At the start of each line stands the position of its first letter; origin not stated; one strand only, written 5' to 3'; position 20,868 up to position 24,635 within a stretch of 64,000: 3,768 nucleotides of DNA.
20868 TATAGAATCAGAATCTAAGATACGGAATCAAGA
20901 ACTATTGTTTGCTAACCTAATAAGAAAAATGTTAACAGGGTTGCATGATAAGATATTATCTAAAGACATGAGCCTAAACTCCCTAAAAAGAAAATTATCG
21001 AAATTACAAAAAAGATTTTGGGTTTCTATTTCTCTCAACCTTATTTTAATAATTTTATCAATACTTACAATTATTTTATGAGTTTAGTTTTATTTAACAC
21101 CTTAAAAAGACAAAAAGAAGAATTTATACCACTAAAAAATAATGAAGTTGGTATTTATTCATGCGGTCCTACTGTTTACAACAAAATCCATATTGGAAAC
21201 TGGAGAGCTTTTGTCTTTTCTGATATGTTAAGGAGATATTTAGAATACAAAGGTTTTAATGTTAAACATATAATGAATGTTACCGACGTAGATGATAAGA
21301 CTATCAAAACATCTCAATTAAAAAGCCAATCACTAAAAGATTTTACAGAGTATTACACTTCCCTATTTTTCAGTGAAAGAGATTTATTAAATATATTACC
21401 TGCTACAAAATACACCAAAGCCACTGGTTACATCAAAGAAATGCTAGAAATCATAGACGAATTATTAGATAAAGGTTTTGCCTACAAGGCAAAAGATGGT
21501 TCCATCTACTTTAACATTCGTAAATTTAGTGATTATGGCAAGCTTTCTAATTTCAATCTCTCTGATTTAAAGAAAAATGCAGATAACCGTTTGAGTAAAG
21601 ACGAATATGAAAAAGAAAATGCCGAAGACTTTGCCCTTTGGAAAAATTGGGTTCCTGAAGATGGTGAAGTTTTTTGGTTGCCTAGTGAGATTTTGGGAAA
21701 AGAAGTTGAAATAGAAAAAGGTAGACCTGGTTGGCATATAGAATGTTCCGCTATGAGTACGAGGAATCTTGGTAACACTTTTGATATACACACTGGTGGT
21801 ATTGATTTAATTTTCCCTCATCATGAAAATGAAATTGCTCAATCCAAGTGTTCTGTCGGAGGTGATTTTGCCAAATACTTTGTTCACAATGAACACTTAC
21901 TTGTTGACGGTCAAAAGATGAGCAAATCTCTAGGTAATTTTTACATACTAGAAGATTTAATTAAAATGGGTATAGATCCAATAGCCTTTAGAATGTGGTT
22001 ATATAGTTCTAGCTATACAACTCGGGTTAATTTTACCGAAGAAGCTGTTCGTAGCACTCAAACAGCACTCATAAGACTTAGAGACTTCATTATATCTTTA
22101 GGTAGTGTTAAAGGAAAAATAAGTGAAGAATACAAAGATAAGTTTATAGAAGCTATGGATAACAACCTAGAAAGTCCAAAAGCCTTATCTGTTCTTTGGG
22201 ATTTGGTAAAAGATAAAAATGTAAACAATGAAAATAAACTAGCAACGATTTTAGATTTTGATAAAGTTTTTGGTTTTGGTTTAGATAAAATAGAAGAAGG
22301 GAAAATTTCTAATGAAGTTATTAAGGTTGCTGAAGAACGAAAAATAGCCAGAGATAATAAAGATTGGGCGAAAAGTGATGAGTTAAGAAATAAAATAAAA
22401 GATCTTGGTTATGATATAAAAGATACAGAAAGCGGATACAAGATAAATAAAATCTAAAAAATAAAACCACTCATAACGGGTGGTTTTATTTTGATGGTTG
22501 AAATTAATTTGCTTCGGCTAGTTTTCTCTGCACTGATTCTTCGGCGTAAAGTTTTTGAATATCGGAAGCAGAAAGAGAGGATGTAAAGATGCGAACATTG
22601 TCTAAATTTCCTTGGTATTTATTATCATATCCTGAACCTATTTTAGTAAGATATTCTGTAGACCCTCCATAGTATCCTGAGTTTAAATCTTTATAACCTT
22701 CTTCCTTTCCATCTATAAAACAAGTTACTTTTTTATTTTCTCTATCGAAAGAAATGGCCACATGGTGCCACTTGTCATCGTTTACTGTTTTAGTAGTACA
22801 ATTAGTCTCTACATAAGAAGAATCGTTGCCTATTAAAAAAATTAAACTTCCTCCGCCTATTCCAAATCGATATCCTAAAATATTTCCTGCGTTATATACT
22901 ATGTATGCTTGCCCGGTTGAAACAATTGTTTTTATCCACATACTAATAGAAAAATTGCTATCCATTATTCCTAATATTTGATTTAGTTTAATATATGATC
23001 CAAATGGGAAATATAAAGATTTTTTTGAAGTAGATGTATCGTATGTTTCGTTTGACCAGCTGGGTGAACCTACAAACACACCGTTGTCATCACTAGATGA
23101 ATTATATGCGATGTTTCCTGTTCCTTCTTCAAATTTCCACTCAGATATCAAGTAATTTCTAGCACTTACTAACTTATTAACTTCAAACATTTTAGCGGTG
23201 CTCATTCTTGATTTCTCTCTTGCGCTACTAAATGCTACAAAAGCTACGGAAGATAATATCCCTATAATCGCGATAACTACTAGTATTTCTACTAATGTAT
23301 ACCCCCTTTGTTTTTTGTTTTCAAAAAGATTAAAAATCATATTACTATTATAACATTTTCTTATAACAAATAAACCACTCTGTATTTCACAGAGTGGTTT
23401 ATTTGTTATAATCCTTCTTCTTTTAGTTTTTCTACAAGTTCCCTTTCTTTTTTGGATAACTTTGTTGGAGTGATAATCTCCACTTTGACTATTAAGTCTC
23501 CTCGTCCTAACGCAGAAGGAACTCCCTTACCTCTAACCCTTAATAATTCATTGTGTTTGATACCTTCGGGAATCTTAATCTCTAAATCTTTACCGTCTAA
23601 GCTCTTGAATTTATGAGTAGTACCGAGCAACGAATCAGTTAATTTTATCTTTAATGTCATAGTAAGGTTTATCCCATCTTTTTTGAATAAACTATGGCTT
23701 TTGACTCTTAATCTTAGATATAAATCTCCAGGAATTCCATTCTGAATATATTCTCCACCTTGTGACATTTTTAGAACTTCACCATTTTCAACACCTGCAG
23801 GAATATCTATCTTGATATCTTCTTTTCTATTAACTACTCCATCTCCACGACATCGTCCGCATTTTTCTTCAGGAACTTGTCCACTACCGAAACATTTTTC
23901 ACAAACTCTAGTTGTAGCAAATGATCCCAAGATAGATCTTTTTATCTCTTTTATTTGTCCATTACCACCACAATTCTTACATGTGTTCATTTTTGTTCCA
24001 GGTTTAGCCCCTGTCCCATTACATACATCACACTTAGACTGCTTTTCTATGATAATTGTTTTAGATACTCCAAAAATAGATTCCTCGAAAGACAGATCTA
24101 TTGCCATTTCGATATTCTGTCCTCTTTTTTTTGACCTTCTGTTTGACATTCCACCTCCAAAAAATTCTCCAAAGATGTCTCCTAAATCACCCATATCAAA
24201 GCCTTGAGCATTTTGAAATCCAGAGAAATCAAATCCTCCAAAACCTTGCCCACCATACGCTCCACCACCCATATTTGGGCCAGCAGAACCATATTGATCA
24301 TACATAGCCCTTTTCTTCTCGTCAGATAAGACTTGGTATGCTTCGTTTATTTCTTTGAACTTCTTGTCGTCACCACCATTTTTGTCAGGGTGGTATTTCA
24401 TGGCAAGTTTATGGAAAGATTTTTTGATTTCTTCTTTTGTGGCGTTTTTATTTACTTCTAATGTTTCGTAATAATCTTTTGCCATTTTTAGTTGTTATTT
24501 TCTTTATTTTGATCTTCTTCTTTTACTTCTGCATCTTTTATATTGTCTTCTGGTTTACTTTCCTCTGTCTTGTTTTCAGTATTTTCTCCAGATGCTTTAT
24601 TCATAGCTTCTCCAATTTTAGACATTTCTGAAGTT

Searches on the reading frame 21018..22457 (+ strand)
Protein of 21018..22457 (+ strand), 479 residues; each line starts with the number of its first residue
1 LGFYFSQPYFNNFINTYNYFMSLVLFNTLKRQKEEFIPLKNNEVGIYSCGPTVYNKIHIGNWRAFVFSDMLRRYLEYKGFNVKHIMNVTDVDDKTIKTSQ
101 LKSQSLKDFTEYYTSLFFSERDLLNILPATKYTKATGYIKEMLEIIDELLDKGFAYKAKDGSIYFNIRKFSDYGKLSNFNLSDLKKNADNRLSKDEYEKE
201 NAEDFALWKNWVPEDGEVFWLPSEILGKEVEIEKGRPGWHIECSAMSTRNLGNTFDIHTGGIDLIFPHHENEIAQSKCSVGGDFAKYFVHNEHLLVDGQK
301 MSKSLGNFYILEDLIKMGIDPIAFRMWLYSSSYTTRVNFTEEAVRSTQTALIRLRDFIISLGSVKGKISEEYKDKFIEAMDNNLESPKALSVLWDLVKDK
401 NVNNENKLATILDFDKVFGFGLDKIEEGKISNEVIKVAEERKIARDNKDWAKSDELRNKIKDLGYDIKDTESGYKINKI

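Call 96: search_protein_families(library=pfam, proteins=[window:21018-22457:+], max_evalue=0.00001)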
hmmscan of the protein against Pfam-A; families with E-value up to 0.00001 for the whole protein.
window:21018-22457:+ (479 aa): 4 families
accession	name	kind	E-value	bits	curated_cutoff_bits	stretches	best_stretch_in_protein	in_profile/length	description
PF01406.26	tRNA-synt_1e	-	4.4e-103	345.2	27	1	37-347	3-299/301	tRNA synthetases class I (C) catalytic domain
PF09334.17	tRNA-synt_1g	-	2e-07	30.6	20.1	0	284-344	311-371/391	tRNA synthetases class I (M)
PF00133.28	tRNA-synt_1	-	6.6e-07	28.9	22.7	0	284-339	359-413/414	tRNA synthetases class I (I, L, M and V)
PF01921.24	tRNA-synt_1f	-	4.5e-06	26.3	27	0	43-93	22-72/360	tRNA synthetases class I (K)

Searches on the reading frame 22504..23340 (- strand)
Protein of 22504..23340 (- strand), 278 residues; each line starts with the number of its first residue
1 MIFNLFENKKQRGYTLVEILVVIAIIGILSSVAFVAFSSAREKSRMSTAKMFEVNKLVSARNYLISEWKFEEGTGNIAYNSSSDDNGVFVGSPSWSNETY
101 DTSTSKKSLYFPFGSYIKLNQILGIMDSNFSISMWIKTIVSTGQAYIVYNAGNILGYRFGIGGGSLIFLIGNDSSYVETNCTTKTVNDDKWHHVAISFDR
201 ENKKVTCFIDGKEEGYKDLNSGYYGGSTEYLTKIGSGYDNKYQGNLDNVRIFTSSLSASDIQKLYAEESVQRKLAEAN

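Call 95: search_protein_families(library=pfam, proteins=[window:22504-23340:-], max_evalue=0.00001)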
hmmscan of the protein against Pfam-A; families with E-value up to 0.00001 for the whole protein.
window:22504-23340:- (278 aa): 3 families
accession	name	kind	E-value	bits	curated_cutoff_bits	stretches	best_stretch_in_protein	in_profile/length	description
PF13385.13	Laminin_G_3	-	2.5e-24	86.6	27.6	1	115-262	5-151/151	Concanavalin A-like lectin/glucanases superfamily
PF07963.17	N_methyl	-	1.6e-09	37.4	21.2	1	9-34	2-27/27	Prokaryotic N-terminal methylation motif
PF07953.20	Toxin_R_bind_N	-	2.1e-08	34.5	23.8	1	124-255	50-190/191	Clostridium neurotoxin, N-terminal receptor binding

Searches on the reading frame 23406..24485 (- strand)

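Call 95: search_protein_families(library=pfam, proteins=[window:23406-24485:-], max_evalue=0.00001)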
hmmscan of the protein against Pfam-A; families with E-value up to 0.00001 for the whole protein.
window:23406-24485:- (359 aa): 3 families
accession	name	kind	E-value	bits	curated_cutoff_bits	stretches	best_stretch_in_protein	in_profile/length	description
PF01556.23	DnaJ_C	-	2.6e-38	131.9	26.6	1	125-340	1-152/152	DnaJ C terminal domain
PF00226.36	DnaJ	-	7.7e-26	90.4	27.8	1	4-63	1-63/63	DnaJ domain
PF00684.25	DnaJ_CXXCXGXG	-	2.8e-14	53.5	32.7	1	152-216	1-65/65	DnaJ central domain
